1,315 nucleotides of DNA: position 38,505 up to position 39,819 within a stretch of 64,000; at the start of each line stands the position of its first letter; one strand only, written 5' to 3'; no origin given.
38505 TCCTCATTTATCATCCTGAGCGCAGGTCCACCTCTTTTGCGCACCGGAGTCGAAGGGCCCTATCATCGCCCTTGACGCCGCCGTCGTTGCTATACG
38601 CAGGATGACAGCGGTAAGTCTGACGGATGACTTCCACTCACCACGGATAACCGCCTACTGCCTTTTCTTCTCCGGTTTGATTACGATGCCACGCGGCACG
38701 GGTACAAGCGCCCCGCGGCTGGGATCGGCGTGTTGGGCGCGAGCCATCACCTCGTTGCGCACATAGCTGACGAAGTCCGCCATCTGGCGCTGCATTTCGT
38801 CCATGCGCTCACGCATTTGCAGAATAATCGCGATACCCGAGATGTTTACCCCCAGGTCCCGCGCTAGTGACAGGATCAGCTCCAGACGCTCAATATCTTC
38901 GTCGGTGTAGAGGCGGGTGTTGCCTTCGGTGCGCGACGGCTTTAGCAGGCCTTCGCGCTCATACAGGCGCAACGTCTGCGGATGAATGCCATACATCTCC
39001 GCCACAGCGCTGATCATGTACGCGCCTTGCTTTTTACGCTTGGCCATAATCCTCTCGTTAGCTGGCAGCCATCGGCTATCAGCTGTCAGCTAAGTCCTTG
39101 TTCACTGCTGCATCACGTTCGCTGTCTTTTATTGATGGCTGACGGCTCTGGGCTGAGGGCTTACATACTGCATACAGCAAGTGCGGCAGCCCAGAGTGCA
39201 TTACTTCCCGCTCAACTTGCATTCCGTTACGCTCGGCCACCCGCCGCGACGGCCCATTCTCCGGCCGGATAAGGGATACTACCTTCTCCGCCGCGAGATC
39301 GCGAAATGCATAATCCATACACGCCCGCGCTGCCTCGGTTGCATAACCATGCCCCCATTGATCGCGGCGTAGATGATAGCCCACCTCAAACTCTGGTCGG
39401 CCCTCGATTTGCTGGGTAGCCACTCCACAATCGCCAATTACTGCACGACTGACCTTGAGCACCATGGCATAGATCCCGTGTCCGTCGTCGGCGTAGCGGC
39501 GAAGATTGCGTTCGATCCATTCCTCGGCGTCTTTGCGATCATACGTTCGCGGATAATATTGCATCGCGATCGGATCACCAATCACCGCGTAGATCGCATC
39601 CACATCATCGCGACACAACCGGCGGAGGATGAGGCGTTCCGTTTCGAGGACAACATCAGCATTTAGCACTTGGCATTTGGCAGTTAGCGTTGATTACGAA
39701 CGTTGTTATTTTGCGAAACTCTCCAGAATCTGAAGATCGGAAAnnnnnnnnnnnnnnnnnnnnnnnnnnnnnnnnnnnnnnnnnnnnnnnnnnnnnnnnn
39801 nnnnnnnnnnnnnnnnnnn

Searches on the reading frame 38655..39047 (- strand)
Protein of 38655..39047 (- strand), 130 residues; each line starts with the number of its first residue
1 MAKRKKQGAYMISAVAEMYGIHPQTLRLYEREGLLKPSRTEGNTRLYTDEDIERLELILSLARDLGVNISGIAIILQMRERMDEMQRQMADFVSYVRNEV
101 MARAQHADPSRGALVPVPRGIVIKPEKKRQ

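Call 3: search_protein_families(library=pfam, proteins=[window:38655-39047:-], max_evalue=1)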
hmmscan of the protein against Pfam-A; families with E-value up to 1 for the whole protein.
window:38655-39047:- (130 aa): 8 families
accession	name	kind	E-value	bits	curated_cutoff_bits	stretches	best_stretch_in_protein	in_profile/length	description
PF13411.12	MerR_1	-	7.9e-21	74.4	21.6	1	10-77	1-67/69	MerR HTH family regulatory protein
PF13591.12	MerR_2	-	2.3e-14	53.4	29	1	12-90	3-80/84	MerR HTH family regulatory protein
PF00376.29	MerR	-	3.9e-14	52.6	28.2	1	12-47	2-38/38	MerR family regulatory protein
PF12728.13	HTH_17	-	7.9e-05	23.3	27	1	13-54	5-45/51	Helix-turn-helix domain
PF13384.12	HTH_23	-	0.0059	16.8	24.6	0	12-33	20-45/50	Homeodomain-like domain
PF01381.28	HTH_3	-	0.034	14.6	23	1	13-32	13-32/55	Helix-turn-helix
PF23542.1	DUF1512_C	-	0.18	12.1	25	1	58-104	107-153/175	Domain of unknown function (DUF1512) C-terminal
PF13518.12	HTH_28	-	0.22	12.1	25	0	4-27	8-30/52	Helix-turn-helix domain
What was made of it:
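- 38655..39047 (-): hspR (MerR-family heat-shock repressor). Call 3 (MerR_1).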

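Call 90: search_protein_families(library=ncbifam, proteins=[window:38655-39047:-], max_evalue=0.001)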
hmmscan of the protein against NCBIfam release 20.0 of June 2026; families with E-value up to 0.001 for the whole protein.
window:38655-39047:- (130 aa): 18 families
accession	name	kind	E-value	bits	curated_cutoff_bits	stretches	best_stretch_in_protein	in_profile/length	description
NF047375.1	HeatShock_HspR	equivalog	6.3e-31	106.2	105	1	9-94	3-88/92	heat shock protein transcriptional repressor HspR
NF047377.1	heat_HspR_dupli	exception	4.1e-28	98.3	300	1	5-107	1-103/214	heat shock protein transcriptional repressor HspR, fused homodimer type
NF007069.0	PRK09514.1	equivalog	2.9e-13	50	143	1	10-91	2-81/141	Zn(2+)-responsive transcriptional regulator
TIGR02043.1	ZntR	equivalog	7.8e-13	48.7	167.95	1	10-91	2-81/131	Zn(2+)-responsive transcriptional regulator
NF050798.1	TF_FtsR_Actino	equivalog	5.3e-12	46.3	150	1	25-94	21-88/223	transcriptional regulator FtsR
TIGR02051.1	MerR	equivalog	6.6e-12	45.8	150.85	1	12-103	2-91/124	mercury resistance transcriptional regulator MerR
TIGR02044.1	CueR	equivalog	2.6e-11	43.7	147.4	1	12-91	3-79/127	Cu(I)-responsive transcriptional regulator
TIGR02047.1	CadR-PbrR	equivalog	1.4e-10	41.3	151.45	1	12-100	3-95/127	Cd(II)/Pb(II)-responsive transcriptional regulator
NF011617.0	PRK15043.1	equivalog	1.9e-10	40.5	417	1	10-80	4-74/243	HTH-type transcriptional regulator MlrA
NF052513.1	TransRegCarH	equivalog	4.7e-09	35.9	400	1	5-77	2-75/274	HTH-type transcriptional repressor CarH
NF053740.1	TransRegTnrAGPos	equivalog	1.8e-07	31.3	140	1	9-87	12-89/108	hypothetical protein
NF041849.1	trans_regNmlR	equivalog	3.2e-07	30.4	175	1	12-104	3-95/117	stress response transcriptional regulator NmlR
TIGR01950.1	SoxR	equivalog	5.7e-07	29.4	116.9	1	13-79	5-70/142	redox-sensitive transcriptional activator SoxR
NF007590.0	PRK10227.1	equivalog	1.2e-06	28.6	244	1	12-96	3-84/135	Cu(I)-responsive transcriptional regulator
NF010315.0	PRK13752.1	subfamily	1.3e-06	28.5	261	1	11-80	9-78/144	mercury resistance transcriptional regulator MerR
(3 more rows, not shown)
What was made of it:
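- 38655..39047 (-): Call 90 (NF047375 HspR equivalog, 106.2 bits vs cut-off 105).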

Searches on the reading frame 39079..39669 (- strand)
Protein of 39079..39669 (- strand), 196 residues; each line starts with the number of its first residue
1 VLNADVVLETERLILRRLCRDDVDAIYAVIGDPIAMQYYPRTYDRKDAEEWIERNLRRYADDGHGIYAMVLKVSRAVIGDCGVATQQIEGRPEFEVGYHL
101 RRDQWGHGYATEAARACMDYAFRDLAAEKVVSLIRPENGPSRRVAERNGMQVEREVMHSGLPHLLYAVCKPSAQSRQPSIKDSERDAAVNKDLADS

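Call 3: search_protein_families(library=pfam, proteins=[window:39079-39669:-], max_evalue=1)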
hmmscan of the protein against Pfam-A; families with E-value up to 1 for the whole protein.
window:39079-39669:- (196 aa): 4 families
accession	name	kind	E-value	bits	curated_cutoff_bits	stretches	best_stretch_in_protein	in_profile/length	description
PF13302.13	Acetyltransf_3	-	3.6e-37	128.6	25.4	1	12-151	1-138/138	Acetyltransferase (GNAT) domain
PF00583.31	Acetyltransf_1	-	4.3e-07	30.6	20.7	1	37-150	10-116/116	Acetyltransferase (GNAT) family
PF13523.12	Acetyltransf_8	-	0.00011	22.3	27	1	102-156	89-143/145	Acetyltransferase (GNAT) domain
PF13420.13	Acetyltransf_4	-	0.083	13.3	24.3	1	20-154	6-138/155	Acetyltransferase (GNAT) domain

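Call 90: search_protein_families(library=ncbifam, proteins=[window:39079-39669:-], max_evalue=0.001)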
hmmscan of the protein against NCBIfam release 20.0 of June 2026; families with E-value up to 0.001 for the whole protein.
window:39079-39669:- (196 aa): 4 families
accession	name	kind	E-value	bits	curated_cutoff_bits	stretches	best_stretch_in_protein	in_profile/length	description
NF000483.1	BlmB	exception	3.9e-10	39.6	625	1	11-163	15-161/301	bleomycin family antibiotic N-acetyltransferase BlmB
NF040702.1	ileS_w_GNAT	exception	8.1e-10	37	1999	1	8-175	282-442/1100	isoleucine--tRNA ligase, N-acetyltransferase domain-containing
NF000485.1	TlmB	exception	3.4e-08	33.1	625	1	8-163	3-153/292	bleomycin family antibiotic N-acetyltransferase TlmB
NF011709.0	PRK15130.1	equivalog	4.7e-06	26.6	218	1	83-159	75-149/186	spermidine N1-acetyltransferase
